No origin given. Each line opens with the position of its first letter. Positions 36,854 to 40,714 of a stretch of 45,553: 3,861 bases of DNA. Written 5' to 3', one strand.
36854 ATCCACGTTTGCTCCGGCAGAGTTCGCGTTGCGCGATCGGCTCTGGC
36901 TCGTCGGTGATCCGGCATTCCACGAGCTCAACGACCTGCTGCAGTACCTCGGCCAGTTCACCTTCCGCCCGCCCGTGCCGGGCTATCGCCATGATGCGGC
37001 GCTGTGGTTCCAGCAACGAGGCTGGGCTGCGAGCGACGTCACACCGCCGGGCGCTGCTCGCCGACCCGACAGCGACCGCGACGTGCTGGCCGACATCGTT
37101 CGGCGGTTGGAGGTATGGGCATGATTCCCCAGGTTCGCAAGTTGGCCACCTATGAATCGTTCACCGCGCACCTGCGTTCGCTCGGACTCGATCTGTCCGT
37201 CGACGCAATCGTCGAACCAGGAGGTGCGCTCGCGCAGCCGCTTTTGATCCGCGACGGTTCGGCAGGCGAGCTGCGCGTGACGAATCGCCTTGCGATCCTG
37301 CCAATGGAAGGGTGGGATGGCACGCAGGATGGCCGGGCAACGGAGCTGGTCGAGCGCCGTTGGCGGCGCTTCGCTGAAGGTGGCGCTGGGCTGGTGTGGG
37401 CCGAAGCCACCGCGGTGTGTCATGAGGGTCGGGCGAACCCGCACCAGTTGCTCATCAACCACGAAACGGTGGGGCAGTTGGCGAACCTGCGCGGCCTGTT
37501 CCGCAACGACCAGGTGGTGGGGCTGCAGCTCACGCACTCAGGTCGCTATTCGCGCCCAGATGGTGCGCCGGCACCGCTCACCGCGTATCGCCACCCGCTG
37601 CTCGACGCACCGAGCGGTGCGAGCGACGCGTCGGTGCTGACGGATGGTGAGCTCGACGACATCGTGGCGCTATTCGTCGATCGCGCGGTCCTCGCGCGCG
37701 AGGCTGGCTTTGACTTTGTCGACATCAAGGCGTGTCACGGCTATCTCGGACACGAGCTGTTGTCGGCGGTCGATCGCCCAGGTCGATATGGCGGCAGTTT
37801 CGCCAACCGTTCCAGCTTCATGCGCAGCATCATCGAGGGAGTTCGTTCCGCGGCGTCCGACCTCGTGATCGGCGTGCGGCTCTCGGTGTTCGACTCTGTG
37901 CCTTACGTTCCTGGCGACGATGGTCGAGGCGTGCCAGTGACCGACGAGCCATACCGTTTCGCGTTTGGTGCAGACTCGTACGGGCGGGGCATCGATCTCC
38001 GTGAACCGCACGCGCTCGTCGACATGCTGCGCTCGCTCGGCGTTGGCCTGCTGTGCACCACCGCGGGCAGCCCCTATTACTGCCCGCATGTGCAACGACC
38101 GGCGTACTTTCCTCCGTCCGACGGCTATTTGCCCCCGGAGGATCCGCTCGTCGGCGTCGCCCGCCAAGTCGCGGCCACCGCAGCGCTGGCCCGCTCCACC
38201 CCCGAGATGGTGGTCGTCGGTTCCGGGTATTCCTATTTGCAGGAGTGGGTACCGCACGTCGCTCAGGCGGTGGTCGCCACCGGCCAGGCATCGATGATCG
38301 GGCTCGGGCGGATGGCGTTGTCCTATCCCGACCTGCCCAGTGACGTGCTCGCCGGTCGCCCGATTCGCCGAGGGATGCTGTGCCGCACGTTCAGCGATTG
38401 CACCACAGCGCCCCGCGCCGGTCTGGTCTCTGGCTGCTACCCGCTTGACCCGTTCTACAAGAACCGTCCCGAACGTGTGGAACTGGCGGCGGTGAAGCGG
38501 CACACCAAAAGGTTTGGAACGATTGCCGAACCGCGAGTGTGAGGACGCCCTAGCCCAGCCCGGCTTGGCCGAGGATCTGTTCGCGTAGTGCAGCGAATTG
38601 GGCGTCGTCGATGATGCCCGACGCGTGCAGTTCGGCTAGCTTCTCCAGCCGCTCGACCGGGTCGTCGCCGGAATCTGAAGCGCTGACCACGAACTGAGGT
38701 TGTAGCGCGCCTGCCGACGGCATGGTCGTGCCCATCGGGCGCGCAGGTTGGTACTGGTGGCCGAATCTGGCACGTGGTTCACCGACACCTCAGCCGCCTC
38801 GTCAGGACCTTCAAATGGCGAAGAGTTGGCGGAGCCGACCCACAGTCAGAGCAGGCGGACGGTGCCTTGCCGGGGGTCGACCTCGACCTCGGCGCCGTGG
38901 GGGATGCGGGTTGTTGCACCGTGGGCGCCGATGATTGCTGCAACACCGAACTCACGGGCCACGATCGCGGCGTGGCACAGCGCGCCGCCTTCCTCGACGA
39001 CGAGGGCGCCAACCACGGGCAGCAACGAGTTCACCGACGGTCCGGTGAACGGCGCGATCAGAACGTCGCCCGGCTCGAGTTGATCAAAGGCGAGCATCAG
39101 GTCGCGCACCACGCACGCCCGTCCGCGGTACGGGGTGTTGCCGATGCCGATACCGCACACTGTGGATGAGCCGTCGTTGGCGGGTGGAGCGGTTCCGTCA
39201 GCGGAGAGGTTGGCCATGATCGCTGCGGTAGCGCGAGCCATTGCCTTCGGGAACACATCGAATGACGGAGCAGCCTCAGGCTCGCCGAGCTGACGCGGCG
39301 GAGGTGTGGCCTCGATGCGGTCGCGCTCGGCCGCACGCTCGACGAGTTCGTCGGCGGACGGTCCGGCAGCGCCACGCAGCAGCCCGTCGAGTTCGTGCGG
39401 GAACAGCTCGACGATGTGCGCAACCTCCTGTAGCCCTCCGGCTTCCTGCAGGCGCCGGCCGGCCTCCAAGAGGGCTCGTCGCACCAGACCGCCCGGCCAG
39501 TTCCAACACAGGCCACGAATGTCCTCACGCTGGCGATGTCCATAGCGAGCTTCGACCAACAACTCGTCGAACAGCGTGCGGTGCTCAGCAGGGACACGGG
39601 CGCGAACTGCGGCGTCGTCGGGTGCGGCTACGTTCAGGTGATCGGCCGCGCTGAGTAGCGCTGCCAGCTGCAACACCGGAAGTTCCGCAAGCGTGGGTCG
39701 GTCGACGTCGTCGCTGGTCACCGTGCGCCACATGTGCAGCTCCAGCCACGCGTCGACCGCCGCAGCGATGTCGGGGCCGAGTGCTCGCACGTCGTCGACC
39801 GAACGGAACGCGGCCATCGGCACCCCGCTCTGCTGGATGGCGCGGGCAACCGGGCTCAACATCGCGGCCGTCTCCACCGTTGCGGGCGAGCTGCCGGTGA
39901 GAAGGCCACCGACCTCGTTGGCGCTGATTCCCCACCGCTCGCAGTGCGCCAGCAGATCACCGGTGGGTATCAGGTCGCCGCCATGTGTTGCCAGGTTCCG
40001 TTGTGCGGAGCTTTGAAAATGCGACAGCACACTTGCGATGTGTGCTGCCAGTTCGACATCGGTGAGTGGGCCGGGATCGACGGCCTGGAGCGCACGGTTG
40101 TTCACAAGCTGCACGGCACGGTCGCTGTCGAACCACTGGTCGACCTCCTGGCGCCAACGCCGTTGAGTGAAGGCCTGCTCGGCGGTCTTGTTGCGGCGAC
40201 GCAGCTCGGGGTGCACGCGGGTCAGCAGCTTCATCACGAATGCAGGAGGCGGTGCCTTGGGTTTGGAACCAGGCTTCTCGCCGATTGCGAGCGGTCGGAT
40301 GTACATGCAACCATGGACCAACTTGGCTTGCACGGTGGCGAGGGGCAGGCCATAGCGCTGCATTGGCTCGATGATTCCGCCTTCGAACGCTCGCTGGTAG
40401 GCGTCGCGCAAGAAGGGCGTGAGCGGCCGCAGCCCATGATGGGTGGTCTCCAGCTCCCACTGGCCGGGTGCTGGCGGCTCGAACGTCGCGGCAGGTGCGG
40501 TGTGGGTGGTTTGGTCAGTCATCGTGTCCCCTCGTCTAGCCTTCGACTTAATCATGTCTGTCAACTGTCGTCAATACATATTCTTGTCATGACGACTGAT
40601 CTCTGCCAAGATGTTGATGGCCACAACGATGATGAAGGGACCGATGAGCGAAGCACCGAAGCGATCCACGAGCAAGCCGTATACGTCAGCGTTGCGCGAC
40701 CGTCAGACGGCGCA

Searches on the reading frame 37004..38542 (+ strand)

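Call 28: search_protein_families(library=pfam, proteins=[window:37004-38542:+], max_evalue=0.01)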
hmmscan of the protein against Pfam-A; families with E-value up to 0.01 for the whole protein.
window:37004-38542:+ (512 aa): 1 family
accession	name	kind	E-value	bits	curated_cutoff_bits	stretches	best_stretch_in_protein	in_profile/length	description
PF00724.26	Oxidored_FMN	-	1.5e-29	103.8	27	1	88-299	9-231/342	NADH:flavin oxidoreductase / NADH oxidase family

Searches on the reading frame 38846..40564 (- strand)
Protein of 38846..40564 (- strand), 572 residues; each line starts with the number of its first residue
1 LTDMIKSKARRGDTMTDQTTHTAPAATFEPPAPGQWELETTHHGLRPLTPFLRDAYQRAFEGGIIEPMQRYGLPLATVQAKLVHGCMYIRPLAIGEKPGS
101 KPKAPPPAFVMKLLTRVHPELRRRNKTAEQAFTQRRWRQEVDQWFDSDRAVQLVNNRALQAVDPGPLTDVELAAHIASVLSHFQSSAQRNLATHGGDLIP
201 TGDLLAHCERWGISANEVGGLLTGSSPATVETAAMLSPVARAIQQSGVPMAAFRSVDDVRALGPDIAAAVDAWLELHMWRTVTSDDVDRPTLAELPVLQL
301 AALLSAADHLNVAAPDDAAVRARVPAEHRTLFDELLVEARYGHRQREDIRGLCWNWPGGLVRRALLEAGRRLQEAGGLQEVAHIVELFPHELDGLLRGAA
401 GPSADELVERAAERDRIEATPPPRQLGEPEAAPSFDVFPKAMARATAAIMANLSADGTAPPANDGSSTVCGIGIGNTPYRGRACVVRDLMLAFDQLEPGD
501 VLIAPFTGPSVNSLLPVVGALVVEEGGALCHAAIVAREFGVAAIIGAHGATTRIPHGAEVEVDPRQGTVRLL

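Call 28: search_protein_families(library=pfam, proteins=[window:38846-40564:-], max_evalue=0.01)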
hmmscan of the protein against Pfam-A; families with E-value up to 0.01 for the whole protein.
window:38846-40564:- (572 aa): 1 family
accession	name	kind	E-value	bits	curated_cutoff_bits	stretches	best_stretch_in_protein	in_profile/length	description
PF00391.29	PEP-utilizers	-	5.9e-18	64.7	23.1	1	497-567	2-72/72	PEP-utilising enzyme, mobile domain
